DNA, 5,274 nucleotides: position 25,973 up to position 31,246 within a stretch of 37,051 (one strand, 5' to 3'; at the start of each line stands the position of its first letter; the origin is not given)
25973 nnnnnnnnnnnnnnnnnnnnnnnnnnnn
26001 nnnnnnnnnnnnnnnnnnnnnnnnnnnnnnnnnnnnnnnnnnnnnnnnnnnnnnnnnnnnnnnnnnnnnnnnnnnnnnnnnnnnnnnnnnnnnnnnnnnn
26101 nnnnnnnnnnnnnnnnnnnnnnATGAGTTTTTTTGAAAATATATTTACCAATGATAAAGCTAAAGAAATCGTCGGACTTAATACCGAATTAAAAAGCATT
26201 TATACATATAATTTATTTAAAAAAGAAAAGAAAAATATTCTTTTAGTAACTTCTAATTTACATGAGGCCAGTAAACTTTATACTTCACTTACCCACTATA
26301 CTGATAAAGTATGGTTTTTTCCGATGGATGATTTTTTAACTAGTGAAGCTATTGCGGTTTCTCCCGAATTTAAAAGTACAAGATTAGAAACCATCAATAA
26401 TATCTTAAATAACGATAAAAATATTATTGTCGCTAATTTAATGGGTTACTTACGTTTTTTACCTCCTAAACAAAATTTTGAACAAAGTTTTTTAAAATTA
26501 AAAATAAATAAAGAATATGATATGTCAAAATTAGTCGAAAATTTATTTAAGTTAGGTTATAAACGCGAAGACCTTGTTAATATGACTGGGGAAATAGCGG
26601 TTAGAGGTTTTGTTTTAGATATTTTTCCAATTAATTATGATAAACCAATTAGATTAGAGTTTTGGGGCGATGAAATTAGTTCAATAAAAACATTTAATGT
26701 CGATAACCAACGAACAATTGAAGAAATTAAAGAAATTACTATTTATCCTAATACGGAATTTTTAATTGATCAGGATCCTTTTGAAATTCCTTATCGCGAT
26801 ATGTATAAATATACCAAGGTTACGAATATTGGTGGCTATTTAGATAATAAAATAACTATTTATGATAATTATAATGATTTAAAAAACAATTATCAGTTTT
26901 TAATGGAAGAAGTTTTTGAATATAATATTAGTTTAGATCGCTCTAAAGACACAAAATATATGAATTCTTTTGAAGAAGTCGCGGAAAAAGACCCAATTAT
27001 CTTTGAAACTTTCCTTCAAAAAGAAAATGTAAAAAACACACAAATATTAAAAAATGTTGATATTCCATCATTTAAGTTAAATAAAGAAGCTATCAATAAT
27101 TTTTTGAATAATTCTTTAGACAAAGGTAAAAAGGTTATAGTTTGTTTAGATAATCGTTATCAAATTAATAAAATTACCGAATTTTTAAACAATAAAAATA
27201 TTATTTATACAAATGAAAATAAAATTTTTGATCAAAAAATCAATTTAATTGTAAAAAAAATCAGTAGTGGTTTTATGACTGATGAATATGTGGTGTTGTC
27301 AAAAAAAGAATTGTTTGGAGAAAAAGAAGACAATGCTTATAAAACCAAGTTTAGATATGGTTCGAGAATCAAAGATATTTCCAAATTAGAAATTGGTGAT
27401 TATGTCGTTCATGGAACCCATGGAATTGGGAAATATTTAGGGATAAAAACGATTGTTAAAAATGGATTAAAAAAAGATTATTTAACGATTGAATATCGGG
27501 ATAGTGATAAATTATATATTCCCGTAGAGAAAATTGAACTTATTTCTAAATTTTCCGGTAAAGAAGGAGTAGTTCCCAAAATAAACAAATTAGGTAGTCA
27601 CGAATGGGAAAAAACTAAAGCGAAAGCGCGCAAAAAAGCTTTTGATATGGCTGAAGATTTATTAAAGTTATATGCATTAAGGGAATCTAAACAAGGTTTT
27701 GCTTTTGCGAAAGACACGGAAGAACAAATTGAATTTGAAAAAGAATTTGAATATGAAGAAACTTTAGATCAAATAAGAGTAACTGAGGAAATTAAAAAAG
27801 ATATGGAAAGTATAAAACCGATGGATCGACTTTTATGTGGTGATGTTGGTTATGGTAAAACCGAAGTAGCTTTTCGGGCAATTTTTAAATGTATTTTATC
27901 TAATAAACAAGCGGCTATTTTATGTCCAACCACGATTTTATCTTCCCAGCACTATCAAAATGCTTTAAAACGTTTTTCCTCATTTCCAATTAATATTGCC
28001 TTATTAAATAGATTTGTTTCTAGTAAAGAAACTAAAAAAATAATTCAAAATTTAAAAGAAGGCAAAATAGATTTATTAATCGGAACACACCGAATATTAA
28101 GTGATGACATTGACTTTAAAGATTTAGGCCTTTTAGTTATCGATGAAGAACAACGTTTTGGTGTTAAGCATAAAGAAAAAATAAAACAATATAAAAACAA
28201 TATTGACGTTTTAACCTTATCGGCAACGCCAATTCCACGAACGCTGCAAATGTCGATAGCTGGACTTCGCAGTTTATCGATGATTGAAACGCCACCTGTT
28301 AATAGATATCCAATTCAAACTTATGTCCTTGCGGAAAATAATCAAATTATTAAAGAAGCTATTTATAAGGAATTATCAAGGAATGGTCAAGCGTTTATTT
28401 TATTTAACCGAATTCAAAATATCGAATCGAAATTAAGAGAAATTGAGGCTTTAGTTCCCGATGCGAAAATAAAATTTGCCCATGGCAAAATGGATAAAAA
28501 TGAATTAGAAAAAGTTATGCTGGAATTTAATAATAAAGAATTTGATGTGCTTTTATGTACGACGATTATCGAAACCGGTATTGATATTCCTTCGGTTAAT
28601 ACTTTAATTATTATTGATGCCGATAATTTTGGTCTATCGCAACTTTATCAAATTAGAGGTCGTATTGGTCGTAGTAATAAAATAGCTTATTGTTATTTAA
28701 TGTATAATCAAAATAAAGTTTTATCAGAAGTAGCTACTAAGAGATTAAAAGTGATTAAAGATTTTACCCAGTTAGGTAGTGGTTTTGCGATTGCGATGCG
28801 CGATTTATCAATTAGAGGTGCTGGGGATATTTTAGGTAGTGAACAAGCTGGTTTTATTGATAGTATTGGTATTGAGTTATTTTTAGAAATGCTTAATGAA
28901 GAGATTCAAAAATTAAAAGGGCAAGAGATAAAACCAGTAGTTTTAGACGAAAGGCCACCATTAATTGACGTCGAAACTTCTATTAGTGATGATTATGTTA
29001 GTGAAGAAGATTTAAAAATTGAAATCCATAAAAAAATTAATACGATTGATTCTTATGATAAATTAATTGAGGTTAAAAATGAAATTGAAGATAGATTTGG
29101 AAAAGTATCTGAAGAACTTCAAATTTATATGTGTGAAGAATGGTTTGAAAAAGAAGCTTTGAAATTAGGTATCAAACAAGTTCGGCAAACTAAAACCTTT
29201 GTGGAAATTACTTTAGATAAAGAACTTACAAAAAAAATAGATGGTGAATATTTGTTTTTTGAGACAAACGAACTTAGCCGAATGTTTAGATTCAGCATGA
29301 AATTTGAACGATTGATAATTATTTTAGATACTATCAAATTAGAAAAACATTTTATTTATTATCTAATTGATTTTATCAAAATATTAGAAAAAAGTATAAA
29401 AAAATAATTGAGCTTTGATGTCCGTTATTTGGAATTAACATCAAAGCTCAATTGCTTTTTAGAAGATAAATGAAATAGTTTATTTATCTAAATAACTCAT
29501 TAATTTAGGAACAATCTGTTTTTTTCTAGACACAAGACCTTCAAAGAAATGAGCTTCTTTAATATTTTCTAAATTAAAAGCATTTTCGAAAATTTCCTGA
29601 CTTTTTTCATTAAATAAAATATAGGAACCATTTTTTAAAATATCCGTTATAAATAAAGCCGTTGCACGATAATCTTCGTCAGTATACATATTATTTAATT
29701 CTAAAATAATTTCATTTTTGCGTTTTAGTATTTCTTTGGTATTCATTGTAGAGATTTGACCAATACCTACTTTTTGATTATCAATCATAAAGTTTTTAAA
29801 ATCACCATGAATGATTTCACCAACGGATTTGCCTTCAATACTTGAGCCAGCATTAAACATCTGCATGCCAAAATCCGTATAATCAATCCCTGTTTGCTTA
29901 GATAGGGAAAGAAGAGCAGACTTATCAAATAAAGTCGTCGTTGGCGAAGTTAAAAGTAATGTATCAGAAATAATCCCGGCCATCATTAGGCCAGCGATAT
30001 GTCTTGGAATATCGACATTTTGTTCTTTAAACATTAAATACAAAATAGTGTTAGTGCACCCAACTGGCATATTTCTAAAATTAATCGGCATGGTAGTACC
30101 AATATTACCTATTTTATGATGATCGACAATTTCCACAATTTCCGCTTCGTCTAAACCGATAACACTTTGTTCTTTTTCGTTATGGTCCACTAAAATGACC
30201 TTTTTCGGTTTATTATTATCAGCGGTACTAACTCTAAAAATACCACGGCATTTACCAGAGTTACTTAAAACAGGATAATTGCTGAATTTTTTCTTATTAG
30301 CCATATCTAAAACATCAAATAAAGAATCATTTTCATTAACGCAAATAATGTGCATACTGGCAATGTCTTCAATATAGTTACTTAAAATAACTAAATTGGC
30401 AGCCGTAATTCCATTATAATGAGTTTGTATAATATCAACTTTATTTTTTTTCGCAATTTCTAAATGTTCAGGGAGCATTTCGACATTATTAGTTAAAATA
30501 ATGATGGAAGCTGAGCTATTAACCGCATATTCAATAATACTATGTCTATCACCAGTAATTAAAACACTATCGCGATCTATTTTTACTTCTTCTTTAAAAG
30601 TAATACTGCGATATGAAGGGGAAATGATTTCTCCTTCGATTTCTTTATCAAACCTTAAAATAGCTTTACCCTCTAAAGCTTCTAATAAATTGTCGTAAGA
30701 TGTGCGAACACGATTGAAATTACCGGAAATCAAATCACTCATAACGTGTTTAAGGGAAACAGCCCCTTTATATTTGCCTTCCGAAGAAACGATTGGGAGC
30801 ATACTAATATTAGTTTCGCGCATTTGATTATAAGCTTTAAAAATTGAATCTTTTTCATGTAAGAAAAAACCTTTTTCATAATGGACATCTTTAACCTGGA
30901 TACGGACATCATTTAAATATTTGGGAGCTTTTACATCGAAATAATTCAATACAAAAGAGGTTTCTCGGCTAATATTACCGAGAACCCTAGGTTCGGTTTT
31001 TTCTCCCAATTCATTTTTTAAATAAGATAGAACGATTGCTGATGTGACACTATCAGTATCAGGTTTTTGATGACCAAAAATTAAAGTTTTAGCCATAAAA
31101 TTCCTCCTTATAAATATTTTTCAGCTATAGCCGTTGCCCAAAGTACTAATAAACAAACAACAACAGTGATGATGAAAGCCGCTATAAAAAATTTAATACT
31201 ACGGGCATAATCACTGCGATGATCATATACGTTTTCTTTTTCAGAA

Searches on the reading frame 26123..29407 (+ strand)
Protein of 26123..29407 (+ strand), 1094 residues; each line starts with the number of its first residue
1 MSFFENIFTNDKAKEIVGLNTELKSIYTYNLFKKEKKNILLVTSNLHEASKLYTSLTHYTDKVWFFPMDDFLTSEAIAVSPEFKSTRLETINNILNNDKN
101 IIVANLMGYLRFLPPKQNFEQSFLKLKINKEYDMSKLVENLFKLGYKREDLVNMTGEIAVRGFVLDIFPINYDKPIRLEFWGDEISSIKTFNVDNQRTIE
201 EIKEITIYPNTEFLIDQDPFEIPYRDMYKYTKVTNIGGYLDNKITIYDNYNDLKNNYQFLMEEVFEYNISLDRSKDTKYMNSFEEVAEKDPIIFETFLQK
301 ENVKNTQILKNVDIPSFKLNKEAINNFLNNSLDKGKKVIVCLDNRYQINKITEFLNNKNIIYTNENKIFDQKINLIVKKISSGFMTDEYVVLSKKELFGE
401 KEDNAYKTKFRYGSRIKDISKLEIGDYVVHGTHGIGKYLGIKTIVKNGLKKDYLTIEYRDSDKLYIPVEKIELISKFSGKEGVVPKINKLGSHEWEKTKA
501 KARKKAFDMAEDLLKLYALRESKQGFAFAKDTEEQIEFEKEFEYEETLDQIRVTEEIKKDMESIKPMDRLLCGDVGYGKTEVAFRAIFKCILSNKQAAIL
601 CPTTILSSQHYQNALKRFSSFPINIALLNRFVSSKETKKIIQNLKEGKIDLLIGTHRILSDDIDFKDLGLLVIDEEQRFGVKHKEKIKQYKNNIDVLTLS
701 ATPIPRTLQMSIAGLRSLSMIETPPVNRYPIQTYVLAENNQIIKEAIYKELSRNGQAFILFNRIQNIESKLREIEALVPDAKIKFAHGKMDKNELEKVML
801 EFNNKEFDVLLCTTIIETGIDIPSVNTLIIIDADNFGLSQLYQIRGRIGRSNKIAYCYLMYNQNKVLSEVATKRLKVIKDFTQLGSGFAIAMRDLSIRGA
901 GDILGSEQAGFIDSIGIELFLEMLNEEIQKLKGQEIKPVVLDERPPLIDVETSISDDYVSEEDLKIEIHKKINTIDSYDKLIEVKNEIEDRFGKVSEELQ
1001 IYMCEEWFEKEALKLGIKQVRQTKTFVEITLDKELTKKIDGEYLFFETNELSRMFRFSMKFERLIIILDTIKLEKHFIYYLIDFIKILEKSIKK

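Call 47: search_protein_families(library=pfam, proteins=[window:26123-29407:+])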
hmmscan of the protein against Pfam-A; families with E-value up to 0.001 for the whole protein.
window:26123-29407:+ (1094 aa): 6 families
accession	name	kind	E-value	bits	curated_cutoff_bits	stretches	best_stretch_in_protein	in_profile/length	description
PF17757.6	UvrB_inter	-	2.7e-27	95.2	22.9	1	124-213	1-91/91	UvrB interaction domain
PF00271.37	Helicase_C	-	9.2e-26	90.7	23.5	1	744-851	7-109/110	Helicase conserved C-terminal domain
PF00270.35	DEAD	-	2.8e-24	86.2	26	1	566-709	14-165/167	DEAD/DEAH box helicase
PF02559.22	CarD_TRCF_RID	-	3.3e-21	75.6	23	1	422-477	1-56/57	CarD-like/TRCF RID domain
PF03461.20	TRCF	-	4.1e-14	53.1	25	1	948-1039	1-92/95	TRCF domain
PF04851.21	ResIII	-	4.1e-09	37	22.5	1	550-703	8-162/164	Type III restriction enzyme, res subunit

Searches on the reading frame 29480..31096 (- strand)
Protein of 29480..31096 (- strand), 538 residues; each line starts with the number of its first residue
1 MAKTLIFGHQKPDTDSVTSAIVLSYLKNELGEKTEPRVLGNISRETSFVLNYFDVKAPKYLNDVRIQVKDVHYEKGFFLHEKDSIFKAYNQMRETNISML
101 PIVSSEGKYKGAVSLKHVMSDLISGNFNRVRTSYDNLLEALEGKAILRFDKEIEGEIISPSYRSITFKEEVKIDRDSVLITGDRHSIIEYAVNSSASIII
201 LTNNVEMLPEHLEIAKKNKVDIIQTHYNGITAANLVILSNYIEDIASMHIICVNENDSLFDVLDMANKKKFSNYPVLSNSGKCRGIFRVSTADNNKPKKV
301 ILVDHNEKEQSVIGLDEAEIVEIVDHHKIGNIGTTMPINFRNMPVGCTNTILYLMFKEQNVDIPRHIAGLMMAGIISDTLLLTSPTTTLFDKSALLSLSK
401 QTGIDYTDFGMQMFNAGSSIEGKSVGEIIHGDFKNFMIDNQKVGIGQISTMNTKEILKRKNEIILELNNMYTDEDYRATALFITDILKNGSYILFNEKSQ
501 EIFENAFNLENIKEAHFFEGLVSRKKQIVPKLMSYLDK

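Call 47: search_protein_families(library=pfam, proteins=[window:29480-31096:-])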
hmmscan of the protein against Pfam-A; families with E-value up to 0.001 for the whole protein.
window:29480-31096:- (538 aa): 4 families
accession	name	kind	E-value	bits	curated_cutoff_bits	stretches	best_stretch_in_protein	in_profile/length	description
PF02833.19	DHHA2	-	3.5e-30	105.4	27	1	411-534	1-125/126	DHHA2 domain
PF01368.27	DHH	-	3.8e-23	82.6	28.1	1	3-375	1-125/125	DHH family, N-terminal domain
PF00571.33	CBS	-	7.5e-15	55.4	24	2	77-120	10-53/57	CBS domain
PF07085.17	DRTGG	-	3.2e-12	46.6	25.2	1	172-236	37-102/105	DRTGG domain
